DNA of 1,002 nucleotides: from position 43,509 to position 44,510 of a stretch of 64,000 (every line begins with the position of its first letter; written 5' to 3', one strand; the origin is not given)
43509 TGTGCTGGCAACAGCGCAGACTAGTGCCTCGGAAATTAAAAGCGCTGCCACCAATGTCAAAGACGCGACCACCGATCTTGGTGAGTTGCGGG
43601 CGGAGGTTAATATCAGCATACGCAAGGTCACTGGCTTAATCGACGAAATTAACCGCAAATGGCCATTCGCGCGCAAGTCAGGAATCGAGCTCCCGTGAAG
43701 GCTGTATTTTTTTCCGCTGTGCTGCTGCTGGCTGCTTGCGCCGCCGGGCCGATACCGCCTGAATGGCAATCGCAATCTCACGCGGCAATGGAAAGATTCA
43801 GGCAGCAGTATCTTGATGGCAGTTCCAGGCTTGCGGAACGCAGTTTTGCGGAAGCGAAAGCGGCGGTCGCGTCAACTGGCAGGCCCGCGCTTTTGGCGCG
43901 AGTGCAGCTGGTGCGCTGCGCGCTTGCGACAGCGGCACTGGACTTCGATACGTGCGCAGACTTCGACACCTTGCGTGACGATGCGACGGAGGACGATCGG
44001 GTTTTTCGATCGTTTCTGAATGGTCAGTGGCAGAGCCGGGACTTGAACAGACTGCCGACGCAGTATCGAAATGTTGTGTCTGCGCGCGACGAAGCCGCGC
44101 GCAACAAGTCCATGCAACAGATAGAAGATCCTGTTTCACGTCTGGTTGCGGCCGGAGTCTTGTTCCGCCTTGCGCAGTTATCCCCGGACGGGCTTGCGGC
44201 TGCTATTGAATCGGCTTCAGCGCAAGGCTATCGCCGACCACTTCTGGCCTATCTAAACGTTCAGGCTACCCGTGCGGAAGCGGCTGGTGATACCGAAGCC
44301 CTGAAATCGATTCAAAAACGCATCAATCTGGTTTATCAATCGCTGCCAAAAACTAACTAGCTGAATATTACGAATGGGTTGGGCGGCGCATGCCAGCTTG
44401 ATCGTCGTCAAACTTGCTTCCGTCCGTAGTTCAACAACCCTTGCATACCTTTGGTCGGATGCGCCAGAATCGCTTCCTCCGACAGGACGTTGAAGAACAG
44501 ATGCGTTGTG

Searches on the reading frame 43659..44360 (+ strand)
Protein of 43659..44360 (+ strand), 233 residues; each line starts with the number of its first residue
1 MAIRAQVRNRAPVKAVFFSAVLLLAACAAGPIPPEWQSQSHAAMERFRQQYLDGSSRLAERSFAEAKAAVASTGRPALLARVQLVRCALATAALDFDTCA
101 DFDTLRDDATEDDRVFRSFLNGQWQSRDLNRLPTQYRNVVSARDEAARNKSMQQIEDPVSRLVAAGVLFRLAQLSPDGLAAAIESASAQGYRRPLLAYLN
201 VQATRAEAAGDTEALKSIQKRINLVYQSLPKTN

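Call 3: search_protein_families(library=pfam, proteins=[window:43659-44360:+], max_evalue=1)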
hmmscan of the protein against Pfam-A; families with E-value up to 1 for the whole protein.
window:43659-44360:+ (233 aa): 0 families

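Call 4: search_protein_families(library=ncbifam, proteins=[window:43659-44360:+], max_evalue=1)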
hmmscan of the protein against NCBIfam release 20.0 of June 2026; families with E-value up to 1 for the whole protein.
window:43659-44360:+ (233 aa): 0 families

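Call 49: search_solved_structures(query=A4, max_evalue=10)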
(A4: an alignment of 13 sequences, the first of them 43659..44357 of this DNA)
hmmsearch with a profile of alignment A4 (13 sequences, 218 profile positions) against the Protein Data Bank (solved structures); distinct sequences matched with E-value up to 10: 2.
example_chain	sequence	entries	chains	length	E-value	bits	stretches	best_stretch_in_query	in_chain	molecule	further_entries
4iwh_A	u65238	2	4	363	0.079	15.6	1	106-183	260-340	3-isopropylmalate dehydrogenase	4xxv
8g4k_A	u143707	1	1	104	0.53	12.9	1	169-216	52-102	5HCS_TGFBR2_1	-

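Call 51: find_homologous_proteins(query=A4, max_evalue=0.001)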
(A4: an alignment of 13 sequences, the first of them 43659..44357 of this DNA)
Query A4 (13 sequences) (233 aa, profile of the alignment): 987 proteins with E <= 0.001 among 8000 candidates; the best 120 are listed.
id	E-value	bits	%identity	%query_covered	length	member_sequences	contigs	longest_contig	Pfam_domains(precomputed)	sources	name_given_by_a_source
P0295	3.9e-93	329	99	95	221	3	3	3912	-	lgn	-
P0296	1.4e-92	327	75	92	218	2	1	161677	-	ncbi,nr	ncbi:MAG: hypothetical protein HY067_08005 [Betaproteobacteria bacterium]|nr:hypothetical protein [B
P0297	2.1e-92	327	74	95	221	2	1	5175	-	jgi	jgi:hypothetical protein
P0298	1.3e-91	324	78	89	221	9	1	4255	-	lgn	-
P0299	2.6e-91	323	76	88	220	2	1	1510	-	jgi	jgi:hypothetical protein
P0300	5.8e-91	322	75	88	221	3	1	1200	-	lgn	-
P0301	9.5e-91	321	70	92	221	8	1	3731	-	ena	-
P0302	1.1e-90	321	73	95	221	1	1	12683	-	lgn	-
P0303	1.2e-90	321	76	91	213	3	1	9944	-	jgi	jgi:hypothetical protein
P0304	1.5e-90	320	68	95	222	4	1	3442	-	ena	-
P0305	2.3e-90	320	76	88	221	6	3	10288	-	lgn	-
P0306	2.3e-90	320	72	94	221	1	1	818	-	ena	-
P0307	2.7e-90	320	71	95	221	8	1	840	-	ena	-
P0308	5.3e-90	319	65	95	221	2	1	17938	-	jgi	jgi:hypothetical protein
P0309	5.6e-90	319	75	94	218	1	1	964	-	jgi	jgi:hypothetical protein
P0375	6.1e-83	296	46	90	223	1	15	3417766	-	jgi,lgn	jgi:hypothetical protein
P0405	1.3e-78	281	49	88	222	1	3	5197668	-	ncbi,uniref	ncbi:hypothetical protein ACFQAT_20640 [Undibacterium arcticum]|uniref:Lipoprotein n=1 Tax=Undibacte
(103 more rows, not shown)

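Call 54: find_encoding_contigs(protein=P0405, flank=10000, max_places=1)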
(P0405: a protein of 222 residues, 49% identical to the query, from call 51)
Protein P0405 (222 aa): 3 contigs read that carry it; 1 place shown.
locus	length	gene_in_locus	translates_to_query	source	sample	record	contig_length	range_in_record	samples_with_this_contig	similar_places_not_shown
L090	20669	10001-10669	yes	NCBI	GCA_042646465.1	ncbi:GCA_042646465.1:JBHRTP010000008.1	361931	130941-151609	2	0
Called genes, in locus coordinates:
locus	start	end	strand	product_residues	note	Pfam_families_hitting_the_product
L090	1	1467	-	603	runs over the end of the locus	PF02652:Lactate_perm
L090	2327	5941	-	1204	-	PF00324:AA_permease, PF13520:AA_permease_2, PF00989:PAS, PF08448:PAS_4, PF08447:PAS_3, PF00990:GGDEF, PF00563:EAL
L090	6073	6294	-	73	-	-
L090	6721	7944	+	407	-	PF06609:TRI12 (weak), PF06779:MFS_4 (weak), PF07690:MFS_1, PF00083:Sugar_tr (weak)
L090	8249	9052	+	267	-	PF02405:MlaE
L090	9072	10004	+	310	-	PF02470:MlaD (weak)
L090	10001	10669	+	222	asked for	-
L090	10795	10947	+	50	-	PF00797:Acetyltransf_2 (weak)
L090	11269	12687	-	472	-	PF02321:OEP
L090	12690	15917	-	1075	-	PF00873:ACR_tran, PF03176:MMPL, PF02355:SecD_SecF_C (weak), PF03176:MMPL (weak)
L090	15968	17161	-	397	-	PF25917:BSH_RND, PF25973:BSH_CzcB, PF25876:HH_MFP_RND, PF25878:HH_AAEA_pHBA (weak), PF25944:Beta-barrel_RND, PF25954:Beta-barrel_RND_2 (weak), PF25967:RND-MFP_C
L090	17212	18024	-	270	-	PF00135:COesterase (weak), PF20434:BD-FAE, PF07859:Abhydrolase_3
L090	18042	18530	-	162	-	-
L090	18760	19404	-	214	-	PF05494:MlaC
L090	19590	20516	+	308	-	PF00126:HTH_1, PF03466:LysR_substrate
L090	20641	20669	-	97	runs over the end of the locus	-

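Call 56: find_encoding_contigs(protein=P0375, flank=6000, max_places=3)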
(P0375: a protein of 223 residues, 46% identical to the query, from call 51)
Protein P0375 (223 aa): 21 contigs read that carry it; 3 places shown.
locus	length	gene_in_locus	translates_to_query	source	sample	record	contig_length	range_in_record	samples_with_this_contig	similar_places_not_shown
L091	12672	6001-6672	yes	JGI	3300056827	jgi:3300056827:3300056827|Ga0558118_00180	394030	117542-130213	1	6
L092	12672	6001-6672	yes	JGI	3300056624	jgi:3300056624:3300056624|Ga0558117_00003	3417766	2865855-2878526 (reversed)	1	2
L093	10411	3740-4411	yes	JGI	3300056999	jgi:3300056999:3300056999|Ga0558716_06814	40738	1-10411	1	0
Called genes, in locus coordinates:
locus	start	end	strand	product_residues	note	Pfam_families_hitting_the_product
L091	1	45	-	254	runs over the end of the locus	PF23023:Anti-Pycsar_Apyc1 (faint), PF00753:Lactamase_B, PF12706:Lactamase_B_2, PF02112:PDEase_II (weak)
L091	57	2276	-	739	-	PF05226:CHASE2, PF00211:Guanylate_cyc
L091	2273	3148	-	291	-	PF01435:Peptidase_M48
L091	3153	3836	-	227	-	-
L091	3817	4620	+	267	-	PF02405:MlaE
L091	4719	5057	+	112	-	-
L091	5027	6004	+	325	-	PF02470:MlaD, PF28544:Helical_needle (faint), PF06103:DUF948 (faint)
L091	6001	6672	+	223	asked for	-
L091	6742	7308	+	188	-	PF04143:Sulf_transp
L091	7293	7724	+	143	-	PF20398:DUF6691, PF04143:Sulf_transp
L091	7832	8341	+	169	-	PF02036:SCP2 (weak)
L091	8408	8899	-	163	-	-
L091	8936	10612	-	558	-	PF03065:Glyco_hydro_57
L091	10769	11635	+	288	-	PF08668:HDOD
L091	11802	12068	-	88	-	PF04193:PQ-loop, PF03083:MtN3_slv (weak)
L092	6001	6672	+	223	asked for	-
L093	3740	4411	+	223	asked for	-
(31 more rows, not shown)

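Call 59: find_related_loci(query=L090:8249-9049:+, collection=metagenome_contigs, flank=4000)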
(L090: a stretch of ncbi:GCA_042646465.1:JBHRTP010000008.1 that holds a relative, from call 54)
Query L090:8249-9049:+ (267 aa) in metagenome_contigs; peptide patterns used: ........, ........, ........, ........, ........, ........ (x = any residue, [..] = any of these).
600 stretches matched a pattern (row limit reached: there are more); 193 encode a relative of the query (tblastn E <= 1e-3); the best 80 are kept; 80 distinct loci.
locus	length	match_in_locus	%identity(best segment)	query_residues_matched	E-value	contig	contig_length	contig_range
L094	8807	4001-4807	77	1-267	4e-125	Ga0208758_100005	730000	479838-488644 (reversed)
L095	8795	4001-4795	78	2-267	3e-124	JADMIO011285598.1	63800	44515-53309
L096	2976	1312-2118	76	1-267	2e-121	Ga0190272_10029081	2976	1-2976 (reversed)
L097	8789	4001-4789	73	1-267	3e-116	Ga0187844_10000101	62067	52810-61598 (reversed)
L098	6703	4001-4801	71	1-267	2e-115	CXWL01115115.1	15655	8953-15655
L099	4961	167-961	68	1-267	1e-112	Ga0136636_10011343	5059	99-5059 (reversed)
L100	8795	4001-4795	68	3-267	6e-109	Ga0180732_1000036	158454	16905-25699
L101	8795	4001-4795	72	1-267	2e-108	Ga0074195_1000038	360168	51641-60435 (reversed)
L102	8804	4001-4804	70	1-267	4e-108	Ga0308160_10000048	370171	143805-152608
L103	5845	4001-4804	66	1-267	3e-108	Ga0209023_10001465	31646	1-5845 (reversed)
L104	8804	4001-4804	67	1-267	3e-108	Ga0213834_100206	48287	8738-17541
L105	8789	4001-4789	68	8-267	6e-107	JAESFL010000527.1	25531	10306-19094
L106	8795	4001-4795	68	3-267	2e-106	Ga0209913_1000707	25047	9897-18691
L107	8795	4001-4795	67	4-267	4e-106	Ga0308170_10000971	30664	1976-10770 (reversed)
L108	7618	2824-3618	70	4-267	4e-106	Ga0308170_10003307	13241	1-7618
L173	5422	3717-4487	60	11-267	5e-80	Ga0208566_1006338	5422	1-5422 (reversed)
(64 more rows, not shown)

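Call 60: predict_structure(alignment_id=A5)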
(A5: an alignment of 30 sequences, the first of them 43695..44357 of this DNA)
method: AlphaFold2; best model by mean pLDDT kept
length: 221 residues; sequences in the alignment: 30
mean_pLDDT: 93.1   pTM: 0.86
mean pLDDT of the five models: 93.1, 91.5, 91.4, 87.0, 83.2
residues with pLDDT >= 90: 190; 70-90: 13; 50-70: 17; < 50: 1
segments of 3 or more residues with pLDDT < 50: none
pLDDT, mean of each block of 10 residues (from residue 1): 60 72 94 98 96 97 97 98 94 96 97 91 96 96 98 98 97 98 98 98 98 87 45
secondary structure, 60 per line:
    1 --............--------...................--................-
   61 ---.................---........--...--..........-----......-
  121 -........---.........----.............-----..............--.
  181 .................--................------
elements in order: H3-14 H23-41 H44-59 H64-80 H84-91 H99-108 H114-119 H122-129 H133-141 H146-158 H164-177 H180-197 H200-215

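Call 65: fold_search(model_id=the predicted structure, library=pdb)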
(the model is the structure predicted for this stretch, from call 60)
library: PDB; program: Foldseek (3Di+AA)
matches with E <= 10: 462; with E <= 0.001: 0
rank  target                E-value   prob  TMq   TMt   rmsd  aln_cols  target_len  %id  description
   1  3ro3_A                2.3e-01  0.85  0.25  0.33  10.8       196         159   11  crystal structure of LGN/mInscuteable complex (released 2012-03-07)
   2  6hc2_A                3.5e-01  0.82  0.29  0.19  14.2       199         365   12  Crystal structure of NuMA/LGN hetero-hexamers (released 2019-05-29)
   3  7rdr_A                3.8e-01  0.23  0.18  0.12  15.8       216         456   14  Circular tandem repeat protein with novel repeat topology and enhanced subunit contact surfaces (released 2021-09-01)
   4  6hc2_S                4.0e-01  0.80  0.29  0.20  14.2       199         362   12  Crystal structure of NuMA/LGN hetero-hexamers (released 2019-05-29)
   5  6hc2_C                4.4e-01  0.77  0.29  0.19  14.2       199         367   12  Crystal structure of NuMA/LGN hetero-hexamers (released 2019-05-29)
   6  5cwn                  4.6e-01  0.63  0.28  0.29  15.9       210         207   17  Crystal structure of de novo designed helical repeat protein DHR71 (released 2015-12-16)
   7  6e44_C                4.8e-01  0.15  0.17  0.13  15.9       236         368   11  CRYSTAL STRUCTURE OF HUMAN INDOLEAMINE 2,3-DIOXYGENASE 1 (IDO1) free enzyme in the ferric state (released 2018-11-14)
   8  5nlg                  5.1e-01  0.28  0.19  0.16  15.6       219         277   10  RRP5 C-terminal domain (released 2018-08-29)
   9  6hc2_E                6.1e-01  0.69  0.29  0.19  14.3       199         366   12  Crystal structure of NuMA/LGN hetero-hexamers (released 2019-05-29)
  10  8f6q_A                6.1e-01  0.47  0.26  0.29  14.8       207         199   18  CryoEM structure of designed modular protein oligomer C8-71 (released 2023-11-29)
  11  9y6s_6y               6.1e-01  0.41  0.26  0.17  18.4       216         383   17  96-nm repeat of the Leishmania tarentolae doublet microtubule (released 2025-12-17)
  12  9dze_A                6.1e-01  0.38  0.24  0.19  14.1       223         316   14  Computationally Designed Bifaceted Protein Nanomaterial pD5-14 (released 2024-10-30)
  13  9dze_K                6.3e-01  0.38  0.24  0.19  13.9       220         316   14  Computationally Designed Bifaceted Protein Nanomaterial pD5-14 (released 2024-10-30)
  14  6e44_A                6.6e-01  0.13  0.20  0.13  16.2       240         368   10  CRYSTAL STRUCTURE OF HUMAN INDOLEAMINE 2,3-DIOXYGENASE 1 (IDO1) free enzyme in the ferric state (released 2018-11-14)
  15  9e5c_6r               7.0e-01  0.41  0.24  0.16  18.8       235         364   14  Cryo-EM structure of 96 nm repeat of microtubule doublet from T. brucei flagellum (released 2025-03-12)
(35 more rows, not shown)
